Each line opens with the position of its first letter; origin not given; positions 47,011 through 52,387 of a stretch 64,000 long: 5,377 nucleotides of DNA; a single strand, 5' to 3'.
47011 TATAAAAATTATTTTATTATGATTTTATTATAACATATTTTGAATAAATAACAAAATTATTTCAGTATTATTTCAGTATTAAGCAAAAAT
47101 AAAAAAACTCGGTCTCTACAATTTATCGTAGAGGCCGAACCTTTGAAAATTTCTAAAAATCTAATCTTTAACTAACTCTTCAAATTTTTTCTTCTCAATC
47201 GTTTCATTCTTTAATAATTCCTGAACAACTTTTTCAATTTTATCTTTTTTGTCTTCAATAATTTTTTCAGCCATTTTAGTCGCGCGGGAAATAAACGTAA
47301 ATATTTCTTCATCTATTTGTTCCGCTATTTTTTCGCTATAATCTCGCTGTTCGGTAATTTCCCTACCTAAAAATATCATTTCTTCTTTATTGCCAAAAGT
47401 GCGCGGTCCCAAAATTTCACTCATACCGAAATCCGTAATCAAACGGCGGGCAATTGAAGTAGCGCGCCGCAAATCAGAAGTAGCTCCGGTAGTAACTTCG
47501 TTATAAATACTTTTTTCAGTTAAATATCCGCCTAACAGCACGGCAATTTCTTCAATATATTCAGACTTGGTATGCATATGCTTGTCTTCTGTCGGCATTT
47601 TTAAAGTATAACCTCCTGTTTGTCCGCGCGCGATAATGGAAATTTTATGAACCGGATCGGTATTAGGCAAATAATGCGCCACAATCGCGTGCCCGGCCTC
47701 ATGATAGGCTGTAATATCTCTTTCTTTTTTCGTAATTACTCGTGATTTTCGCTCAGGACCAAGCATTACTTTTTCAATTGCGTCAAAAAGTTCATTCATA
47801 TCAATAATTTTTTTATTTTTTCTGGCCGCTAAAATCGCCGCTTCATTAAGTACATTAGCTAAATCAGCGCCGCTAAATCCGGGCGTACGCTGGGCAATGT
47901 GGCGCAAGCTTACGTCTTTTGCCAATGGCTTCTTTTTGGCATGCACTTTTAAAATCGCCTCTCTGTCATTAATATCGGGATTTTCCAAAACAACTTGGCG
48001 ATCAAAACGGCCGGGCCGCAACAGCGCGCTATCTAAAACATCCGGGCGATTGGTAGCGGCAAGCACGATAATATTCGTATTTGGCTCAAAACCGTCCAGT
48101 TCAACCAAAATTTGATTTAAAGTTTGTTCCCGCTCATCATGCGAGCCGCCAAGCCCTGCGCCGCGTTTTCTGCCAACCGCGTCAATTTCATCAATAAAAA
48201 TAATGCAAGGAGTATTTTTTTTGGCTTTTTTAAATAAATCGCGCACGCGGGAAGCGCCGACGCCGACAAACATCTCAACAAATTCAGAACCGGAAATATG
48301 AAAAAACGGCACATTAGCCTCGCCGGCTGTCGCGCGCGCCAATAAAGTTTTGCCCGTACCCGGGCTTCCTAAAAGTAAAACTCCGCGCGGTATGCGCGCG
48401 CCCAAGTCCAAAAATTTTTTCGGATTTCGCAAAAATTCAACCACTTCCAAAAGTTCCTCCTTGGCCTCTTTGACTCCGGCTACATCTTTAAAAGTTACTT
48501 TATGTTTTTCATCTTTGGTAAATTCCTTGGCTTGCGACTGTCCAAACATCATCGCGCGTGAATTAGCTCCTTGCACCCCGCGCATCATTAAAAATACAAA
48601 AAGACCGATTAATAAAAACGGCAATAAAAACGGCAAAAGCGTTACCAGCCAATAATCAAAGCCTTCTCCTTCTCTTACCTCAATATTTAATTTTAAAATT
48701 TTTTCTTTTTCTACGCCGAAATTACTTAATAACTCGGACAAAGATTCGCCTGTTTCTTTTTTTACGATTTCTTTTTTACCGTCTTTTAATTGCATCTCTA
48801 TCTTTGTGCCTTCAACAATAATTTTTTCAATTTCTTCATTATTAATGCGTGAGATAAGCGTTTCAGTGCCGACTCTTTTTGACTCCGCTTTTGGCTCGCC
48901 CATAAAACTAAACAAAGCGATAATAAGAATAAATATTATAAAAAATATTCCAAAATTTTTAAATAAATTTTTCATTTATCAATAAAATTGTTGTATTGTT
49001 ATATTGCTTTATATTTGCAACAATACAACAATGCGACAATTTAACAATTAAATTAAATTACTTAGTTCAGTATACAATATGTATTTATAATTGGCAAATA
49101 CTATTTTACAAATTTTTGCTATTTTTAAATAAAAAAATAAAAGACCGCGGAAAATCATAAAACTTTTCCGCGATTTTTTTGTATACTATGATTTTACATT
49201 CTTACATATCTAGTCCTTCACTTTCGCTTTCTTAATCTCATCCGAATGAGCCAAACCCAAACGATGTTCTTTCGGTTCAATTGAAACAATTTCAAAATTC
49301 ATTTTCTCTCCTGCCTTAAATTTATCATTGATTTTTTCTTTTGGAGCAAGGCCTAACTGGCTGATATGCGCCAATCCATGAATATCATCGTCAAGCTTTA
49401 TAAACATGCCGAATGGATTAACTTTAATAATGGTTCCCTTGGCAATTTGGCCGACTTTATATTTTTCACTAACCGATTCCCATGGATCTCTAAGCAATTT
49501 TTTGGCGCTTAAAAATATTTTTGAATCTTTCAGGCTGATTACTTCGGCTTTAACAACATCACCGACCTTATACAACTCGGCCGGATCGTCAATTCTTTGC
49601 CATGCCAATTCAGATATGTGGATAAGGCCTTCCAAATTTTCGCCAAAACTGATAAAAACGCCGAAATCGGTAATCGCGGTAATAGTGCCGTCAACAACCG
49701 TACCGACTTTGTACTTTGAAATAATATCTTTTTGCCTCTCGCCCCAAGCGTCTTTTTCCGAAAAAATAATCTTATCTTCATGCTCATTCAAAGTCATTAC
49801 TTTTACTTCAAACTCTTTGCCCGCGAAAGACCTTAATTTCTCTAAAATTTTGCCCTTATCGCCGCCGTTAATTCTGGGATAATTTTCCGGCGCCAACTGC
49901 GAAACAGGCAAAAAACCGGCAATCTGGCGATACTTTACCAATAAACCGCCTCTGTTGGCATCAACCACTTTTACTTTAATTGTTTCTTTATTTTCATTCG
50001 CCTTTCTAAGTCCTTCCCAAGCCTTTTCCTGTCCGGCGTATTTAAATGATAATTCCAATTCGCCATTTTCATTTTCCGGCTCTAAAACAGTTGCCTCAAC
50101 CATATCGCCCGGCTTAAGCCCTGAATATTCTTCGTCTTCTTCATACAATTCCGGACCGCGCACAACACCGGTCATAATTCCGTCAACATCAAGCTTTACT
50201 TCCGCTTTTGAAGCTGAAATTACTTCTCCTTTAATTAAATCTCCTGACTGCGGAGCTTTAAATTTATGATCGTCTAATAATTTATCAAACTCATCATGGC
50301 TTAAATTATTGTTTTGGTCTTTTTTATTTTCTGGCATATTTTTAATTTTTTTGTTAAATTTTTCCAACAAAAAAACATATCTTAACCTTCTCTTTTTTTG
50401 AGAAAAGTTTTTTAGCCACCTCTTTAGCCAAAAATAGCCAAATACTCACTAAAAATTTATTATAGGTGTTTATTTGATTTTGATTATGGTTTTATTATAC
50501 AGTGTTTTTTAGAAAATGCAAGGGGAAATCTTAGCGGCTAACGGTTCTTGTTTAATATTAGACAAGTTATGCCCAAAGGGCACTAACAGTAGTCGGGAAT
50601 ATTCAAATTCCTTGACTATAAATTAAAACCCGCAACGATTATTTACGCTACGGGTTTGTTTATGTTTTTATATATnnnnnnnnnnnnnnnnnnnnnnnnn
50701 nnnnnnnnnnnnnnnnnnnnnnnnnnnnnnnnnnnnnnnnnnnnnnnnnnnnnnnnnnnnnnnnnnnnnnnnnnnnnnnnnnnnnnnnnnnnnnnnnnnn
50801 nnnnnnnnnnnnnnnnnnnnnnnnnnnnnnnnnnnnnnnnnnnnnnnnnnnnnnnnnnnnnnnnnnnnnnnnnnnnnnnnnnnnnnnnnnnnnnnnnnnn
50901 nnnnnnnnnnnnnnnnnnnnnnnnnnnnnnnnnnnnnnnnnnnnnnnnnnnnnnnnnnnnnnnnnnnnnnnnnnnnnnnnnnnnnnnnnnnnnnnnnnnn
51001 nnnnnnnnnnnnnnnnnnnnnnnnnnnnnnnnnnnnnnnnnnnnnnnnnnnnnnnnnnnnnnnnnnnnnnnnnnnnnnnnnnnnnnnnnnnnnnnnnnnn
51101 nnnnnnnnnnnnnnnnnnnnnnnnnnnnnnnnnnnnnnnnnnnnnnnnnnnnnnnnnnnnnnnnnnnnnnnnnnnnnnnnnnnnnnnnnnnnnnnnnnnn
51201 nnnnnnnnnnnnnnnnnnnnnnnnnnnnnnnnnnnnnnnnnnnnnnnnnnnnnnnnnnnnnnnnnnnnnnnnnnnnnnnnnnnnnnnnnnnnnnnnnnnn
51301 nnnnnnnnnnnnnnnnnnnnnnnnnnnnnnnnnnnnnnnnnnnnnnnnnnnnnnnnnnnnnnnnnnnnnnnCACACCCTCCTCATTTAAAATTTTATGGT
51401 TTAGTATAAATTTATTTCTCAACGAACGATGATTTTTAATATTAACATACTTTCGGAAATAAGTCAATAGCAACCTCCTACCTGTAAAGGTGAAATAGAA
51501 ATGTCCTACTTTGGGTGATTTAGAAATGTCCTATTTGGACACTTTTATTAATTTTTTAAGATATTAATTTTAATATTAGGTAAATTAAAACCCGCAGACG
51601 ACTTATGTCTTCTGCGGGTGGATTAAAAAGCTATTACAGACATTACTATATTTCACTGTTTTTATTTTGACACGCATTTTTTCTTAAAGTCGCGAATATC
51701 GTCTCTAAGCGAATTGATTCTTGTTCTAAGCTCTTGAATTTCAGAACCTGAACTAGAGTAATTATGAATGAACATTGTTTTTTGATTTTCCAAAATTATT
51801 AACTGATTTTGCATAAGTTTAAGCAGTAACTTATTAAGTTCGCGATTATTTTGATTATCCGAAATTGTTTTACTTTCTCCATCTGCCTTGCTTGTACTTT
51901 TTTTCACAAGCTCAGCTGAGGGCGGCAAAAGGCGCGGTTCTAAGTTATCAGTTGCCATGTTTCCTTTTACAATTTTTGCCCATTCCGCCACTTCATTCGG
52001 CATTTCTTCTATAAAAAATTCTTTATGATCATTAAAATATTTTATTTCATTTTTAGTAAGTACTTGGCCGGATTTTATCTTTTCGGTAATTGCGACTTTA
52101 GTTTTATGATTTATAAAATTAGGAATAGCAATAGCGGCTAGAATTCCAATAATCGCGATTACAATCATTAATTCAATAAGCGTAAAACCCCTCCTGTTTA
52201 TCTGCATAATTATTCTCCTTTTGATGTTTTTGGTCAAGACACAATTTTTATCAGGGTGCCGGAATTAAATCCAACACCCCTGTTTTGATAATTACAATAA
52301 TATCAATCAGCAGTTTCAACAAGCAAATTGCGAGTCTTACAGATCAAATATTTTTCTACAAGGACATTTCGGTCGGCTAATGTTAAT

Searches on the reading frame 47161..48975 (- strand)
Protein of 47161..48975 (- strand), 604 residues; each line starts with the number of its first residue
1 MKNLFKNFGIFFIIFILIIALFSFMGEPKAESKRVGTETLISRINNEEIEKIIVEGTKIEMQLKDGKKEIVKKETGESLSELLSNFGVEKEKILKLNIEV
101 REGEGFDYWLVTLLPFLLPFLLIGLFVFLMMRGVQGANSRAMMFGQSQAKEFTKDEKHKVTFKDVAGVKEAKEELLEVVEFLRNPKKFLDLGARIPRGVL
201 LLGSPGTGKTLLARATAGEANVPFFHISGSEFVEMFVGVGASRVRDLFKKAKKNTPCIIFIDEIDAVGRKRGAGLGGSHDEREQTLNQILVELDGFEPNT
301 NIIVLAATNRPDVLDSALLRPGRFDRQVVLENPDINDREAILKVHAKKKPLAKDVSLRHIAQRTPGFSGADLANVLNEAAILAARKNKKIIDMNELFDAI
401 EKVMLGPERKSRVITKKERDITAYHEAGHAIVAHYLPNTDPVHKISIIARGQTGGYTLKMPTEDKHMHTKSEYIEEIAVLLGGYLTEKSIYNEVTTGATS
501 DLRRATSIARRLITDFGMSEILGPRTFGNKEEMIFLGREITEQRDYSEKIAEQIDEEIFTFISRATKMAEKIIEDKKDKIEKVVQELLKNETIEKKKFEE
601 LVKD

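Call 48: search_protein_families(library=pfam, proteins=[window:47161-48975:-], max_evalue=0.001)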
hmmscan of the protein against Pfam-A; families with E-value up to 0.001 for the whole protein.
window:47161-48975:- (604 aa): 8 families
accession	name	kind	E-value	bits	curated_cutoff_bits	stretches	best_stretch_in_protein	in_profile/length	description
PF01434.24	Peptidase_M41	-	5e-65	219.4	29.9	1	412-601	1-191/191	Peptidase family M41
PF00004.35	AAA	-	7.6e-45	153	21.2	1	199-330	1-129/131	ATPase family associated with various cellular activities (AAA)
PF17862.7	AAA_lid_3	-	2.7e-14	52.8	27.2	1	354-396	1-43/45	AAA+ lid domain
PF06480.20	FtsH_ext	-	4.4e-07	30.5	25.5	1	10-83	3-91/103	FtsH Extracellular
PF07728.20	AAA_5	-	4.8e-06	27.1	22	1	198-319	1-136/139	AAA domain (dynein-related subfamily)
PF20720.3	nSTAND3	-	0.0002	21.5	27.2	0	199-345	20-152/155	Novel STAND NTPase 3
PF13191.12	AAA_16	-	0.00031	21.7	32.6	0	196-218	24-46/167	AAA ATPase domain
PF06068.19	TIP49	-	0.00057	19.6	23.8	1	196-233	50-89/347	TIP49 P-loop domain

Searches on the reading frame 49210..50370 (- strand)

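Call 48: search_protein_families(library=pfam, proteins=[window:49210-50370:-], max_evalue=0.001)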
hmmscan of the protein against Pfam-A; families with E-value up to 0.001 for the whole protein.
window:49210-50370:- (386 aa): 5 families
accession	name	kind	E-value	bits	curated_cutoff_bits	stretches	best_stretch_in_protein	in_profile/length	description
PF00575.29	S1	-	1.6e-43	147.3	22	4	219-288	1-72/74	S1 RNA binding domain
PF23459.1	S1_RRP5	-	7e-15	55.8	27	2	221-284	2-65/72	RRP5 S1 domain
PF13509.12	S1_2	-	3.4e-05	24.3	21.8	0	222-256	1-35/61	S1 domain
PF21710.3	Spt6_S1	-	0.0004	21.1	27.5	0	221-285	15-80/91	Spt6, S1/OB domain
PF10447.15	EXOSC1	-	0.00093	20.3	21.2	0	221-280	51-112/112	Exosome component EXOSC1/CSL4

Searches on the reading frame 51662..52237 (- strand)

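Call 48: search_protein_families(library=pfam, proteins=[window:51662-52237:-], max_evalue=0.001)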
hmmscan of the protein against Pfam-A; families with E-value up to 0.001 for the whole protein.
window:51662-52237:- (191 aa): 1 family
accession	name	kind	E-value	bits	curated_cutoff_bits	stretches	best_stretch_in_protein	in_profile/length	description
PF07963.17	N_methyl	-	5.8e-10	38.8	21.2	1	14-38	3-27/27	Prokaryotic N-terminal methylation motif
